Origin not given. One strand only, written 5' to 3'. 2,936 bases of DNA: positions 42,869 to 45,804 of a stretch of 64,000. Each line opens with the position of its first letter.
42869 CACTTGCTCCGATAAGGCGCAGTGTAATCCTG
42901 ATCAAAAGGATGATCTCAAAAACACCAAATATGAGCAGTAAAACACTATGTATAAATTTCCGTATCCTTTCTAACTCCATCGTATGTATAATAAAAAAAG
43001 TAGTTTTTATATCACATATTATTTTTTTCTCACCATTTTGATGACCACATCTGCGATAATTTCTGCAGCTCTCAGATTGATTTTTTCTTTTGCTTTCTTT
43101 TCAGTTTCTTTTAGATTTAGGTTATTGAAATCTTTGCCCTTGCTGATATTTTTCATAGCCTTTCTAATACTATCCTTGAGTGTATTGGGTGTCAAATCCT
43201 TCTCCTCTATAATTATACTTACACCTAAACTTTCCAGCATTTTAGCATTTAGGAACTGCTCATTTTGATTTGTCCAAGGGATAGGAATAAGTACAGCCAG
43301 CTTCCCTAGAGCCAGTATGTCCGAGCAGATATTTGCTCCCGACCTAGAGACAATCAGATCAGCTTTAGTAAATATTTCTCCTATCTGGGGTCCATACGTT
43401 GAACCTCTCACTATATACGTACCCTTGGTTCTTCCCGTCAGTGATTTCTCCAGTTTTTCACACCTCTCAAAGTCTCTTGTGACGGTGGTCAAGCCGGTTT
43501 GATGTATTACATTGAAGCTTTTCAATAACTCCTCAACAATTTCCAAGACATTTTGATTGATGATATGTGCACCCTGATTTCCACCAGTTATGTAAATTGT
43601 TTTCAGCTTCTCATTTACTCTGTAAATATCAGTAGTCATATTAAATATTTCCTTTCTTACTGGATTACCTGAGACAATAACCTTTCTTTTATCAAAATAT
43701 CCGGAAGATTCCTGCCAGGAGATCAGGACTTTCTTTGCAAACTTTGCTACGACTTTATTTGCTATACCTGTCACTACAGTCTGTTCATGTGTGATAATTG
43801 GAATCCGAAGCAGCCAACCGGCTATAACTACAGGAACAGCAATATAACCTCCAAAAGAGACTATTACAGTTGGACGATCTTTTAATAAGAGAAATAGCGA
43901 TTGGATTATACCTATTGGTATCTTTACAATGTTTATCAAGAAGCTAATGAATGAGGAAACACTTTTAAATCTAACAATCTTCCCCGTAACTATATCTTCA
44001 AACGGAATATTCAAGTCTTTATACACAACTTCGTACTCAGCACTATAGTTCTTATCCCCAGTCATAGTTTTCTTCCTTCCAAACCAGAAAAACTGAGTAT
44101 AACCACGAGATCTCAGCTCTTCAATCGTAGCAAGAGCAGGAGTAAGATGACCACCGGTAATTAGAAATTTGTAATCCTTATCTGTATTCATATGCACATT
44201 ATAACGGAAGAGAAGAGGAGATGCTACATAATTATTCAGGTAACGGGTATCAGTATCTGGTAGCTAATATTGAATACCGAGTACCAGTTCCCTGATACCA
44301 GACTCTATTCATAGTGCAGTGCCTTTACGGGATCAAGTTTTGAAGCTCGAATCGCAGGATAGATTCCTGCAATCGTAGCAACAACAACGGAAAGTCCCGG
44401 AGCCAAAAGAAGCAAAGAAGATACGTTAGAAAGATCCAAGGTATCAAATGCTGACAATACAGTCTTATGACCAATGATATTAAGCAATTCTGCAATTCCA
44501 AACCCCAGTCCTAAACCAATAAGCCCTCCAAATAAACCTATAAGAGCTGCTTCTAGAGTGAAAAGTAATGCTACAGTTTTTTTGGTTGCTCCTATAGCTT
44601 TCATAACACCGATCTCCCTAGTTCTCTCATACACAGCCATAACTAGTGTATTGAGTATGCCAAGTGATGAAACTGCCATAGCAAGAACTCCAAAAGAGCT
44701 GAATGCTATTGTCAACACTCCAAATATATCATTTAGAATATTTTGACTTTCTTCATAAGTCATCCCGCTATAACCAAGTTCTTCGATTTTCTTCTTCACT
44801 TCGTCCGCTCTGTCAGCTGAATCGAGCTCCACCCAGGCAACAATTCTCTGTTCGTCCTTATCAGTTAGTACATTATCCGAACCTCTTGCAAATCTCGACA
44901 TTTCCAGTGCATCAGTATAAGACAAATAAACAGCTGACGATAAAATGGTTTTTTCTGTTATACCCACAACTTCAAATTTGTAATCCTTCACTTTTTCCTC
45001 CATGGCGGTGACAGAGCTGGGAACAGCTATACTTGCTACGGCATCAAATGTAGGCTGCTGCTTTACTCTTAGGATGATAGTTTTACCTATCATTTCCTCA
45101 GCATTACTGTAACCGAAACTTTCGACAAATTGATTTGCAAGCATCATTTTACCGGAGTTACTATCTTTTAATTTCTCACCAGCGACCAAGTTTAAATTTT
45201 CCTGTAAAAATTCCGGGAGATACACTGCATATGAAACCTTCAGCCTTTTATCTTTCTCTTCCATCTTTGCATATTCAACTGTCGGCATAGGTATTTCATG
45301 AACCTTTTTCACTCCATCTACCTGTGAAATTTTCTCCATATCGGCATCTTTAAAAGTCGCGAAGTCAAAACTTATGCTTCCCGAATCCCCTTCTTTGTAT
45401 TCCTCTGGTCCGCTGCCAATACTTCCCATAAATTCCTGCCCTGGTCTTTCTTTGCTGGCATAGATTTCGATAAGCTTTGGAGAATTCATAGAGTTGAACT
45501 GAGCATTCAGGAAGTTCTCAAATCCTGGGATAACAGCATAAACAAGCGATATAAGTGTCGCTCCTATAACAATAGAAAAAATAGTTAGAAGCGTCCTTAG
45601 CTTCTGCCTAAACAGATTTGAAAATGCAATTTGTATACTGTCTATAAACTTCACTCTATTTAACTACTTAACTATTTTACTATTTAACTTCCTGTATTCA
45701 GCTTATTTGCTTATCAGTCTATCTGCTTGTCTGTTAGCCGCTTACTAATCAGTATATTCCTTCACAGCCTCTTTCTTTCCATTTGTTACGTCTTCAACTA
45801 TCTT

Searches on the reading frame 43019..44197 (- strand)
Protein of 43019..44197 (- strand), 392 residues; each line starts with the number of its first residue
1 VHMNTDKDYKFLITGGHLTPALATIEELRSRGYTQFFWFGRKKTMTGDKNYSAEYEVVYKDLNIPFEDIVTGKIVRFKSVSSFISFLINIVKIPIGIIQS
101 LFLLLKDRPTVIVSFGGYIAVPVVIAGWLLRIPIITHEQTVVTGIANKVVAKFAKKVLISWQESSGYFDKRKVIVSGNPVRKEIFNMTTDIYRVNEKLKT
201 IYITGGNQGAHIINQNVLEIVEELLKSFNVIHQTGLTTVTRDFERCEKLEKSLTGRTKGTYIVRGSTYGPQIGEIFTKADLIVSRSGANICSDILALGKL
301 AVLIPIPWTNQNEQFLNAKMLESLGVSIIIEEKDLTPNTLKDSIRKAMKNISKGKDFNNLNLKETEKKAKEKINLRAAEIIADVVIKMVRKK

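Call 50: search_protein_families(library=pfam, proteins=[window:43019-44197:-], max_evalue=0.01)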
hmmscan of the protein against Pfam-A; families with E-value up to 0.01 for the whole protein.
window:43019-44197:- (392 aa): 4 families
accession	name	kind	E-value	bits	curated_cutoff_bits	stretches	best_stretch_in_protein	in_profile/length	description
PF04101.22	Glyco_tran_28_C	-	3.6e-29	102.4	22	1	200-370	1-163/166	Glycosyltransferase family 28 C-terminal domain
PF03033.26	Glyco_transf_28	-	1.2e-24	87.4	26.2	1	14-159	8-139/139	Glycosyltransferase family 28 N-terminal domain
PF08660.17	Alg14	-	0.00045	20.7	27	1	12-140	5-125/171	Oligosaccharide biosynthesis protein Alg14 like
PF13528.12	Glyco_trans_1_3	-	0.0014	18.3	25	1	280-344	256-318/322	Glycosyl transferase family 1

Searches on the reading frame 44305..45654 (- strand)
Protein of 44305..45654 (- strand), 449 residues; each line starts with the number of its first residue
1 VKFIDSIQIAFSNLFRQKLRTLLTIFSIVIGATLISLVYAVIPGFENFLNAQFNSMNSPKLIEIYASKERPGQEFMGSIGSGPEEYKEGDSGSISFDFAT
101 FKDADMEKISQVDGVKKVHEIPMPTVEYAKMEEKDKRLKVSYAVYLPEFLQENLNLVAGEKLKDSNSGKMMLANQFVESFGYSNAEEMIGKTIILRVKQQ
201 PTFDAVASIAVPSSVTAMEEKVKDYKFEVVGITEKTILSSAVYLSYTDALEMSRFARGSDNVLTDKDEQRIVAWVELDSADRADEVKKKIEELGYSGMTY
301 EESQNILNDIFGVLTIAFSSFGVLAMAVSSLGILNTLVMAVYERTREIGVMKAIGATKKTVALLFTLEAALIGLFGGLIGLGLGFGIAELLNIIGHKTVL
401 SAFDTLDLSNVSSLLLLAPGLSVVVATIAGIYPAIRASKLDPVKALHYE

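Call 50: search_protein_families(library=pfam, proteins=[window:44305-45654:-], max_evalue=0.01)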
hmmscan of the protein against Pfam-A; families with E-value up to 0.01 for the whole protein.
window:44305-45654:- (449 aa): 2 families
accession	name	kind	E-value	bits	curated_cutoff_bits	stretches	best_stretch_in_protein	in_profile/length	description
PF02687.27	FtsX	-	2.6e-22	79.6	25.5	1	320-442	2-120/120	FtsX-like permease C-terminal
PF12704.14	MacB_PCD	-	2.6e-12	47.9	27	1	21-292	1-206/207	MacB-like periplasmic core domain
